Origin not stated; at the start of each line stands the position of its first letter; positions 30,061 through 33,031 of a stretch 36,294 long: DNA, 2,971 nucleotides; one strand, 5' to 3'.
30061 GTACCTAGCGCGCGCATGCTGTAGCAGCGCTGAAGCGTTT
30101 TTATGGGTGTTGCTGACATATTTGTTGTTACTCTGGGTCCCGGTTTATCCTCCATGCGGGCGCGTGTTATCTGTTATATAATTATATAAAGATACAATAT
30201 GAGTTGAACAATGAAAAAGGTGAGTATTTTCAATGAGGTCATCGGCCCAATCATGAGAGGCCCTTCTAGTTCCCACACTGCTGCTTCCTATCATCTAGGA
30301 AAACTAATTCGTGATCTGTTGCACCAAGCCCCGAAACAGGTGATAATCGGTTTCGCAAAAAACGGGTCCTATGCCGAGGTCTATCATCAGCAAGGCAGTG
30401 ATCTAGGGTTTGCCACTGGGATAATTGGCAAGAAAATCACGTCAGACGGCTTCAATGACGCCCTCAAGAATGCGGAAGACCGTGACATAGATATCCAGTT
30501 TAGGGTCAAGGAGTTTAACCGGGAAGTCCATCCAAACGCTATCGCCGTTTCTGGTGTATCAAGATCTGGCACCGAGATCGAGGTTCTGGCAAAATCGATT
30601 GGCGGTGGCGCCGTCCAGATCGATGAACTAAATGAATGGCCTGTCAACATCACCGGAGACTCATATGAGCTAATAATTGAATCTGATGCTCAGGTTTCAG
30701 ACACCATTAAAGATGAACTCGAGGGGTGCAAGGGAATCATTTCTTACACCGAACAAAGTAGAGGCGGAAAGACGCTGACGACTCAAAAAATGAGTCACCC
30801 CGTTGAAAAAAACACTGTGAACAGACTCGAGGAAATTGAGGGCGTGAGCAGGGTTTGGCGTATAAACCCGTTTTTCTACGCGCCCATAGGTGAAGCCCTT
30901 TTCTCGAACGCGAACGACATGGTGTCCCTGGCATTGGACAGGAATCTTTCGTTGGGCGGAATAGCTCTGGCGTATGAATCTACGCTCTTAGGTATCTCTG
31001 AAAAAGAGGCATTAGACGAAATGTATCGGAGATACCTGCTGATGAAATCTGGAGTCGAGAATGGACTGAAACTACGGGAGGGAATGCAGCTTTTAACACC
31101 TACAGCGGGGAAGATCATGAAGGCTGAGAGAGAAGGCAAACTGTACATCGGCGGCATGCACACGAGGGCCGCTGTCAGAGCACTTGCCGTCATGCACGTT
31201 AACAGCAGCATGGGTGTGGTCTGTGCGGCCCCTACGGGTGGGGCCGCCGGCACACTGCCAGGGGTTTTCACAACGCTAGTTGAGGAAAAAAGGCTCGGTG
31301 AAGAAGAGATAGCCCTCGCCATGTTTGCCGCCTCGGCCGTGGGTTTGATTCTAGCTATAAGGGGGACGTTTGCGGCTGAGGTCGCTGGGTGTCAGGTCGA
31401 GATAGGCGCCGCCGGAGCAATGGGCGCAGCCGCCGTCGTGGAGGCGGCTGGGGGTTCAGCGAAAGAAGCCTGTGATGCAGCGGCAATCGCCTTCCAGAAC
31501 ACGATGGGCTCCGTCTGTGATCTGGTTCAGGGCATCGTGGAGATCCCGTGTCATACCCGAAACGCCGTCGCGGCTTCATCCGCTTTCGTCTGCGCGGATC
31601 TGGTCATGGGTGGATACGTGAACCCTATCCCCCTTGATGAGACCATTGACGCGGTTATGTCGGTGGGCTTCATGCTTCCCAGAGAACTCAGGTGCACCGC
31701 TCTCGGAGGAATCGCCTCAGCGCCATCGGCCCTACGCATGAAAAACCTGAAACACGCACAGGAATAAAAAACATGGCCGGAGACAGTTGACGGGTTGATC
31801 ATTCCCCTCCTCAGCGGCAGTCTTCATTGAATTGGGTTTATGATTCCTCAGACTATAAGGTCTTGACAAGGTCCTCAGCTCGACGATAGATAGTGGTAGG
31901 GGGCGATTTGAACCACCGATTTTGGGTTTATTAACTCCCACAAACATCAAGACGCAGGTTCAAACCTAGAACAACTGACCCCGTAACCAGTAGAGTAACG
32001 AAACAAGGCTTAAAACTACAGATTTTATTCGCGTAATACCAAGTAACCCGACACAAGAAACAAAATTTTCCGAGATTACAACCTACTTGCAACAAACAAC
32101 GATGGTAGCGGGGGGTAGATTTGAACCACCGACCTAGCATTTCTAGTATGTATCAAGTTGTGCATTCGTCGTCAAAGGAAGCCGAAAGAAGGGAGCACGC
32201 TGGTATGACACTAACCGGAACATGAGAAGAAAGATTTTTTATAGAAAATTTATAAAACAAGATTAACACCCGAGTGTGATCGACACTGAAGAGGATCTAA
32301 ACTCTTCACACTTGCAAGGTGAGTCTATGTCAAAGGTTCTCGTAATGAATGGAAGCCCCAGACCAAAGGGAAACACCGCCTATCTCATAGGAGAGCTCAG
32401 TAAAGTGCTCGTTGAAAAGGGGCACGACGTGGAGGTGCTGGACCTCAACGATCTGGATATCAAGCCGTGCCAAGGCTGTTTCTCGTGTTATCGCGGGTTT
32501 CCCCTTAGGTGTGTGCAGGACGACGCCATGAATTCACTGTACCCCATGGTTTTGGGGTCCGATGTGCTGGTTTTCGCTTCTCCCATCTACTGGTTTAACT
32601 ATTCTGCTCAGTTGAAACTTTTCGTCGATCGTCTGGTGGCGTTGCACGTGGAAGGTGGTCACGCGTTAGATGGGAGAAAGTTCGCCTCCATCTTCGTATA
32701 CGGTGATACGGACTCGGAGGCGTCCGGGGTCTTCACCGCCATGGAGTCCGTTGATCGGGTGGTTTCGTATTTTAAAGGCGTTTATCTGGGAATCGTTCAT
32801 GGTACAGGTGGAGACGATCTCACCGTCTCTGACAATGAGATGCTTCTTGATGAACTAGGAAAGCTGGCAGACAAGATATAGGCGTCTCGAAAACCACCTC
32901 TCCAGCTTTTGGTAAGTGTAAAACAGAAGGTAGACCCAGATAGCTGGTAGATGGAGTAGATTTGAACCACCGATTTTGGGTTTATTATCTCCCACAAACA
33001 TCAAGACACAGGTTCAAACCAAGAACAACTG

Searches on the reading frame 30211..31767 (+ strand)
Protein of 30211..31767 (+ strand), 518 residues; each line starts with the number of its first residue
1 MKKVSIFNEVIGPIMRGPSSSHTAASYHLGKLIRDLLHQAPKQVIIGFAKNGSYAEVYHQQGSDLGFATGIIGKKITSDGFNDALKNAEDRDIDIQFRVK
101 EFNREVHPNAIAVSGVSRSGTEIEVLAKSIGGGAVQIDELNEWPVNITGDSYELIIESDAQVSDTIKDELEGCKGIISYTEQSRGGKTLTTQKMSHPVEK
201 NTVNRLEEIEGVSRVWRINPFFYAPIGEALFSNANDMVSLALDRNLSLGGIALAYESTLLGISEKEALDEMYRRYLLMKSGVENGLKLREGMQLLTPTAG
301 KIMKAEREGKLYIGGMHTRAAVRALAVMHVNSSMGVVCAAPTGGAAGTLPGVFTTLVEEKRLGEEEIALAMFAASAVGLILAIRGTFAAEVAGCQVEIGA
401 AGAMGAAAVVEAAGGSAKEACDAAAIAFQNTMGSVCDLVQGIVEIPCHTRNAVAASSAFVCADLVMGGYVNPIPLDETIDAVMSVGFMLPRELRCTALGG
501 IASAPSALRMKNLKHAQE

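Call 18: search_protein_families(library=pfam, proteins=[window:30211-31767:+], max_evalue=0.001)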
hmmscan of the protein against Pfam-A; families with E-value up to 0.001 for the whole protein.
window:30211-31767:+ (518 aa): 1 family
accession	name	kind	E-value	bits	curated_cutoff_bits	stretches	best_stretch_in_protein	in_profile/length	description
PF03313.21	SDH_alpha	-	1.2e-54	186.1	26.4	1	246-502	4-260/260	Serine dehydratase alpha chain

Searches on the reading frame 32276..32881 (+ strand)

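Call 18: search_protein_families(library=pfam, proteins=[window:32276-32881:+], max_evalue=0.001)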
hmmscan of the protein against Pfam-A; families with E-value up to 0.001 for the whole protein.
window:32276-32881:+ (201 aa): 2 families
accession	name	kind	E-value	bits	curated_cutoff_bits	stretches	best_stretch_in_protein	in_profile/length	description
PF03358.20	FMN_red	-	1.6e-24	86.6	24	1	20-144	2-117/152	NADPH-dependent FMN reductase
PF02525.22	Flavodoxin_2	-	8.8e-16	58.6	27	1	19-169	1-161/198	Flavodoxin-like fold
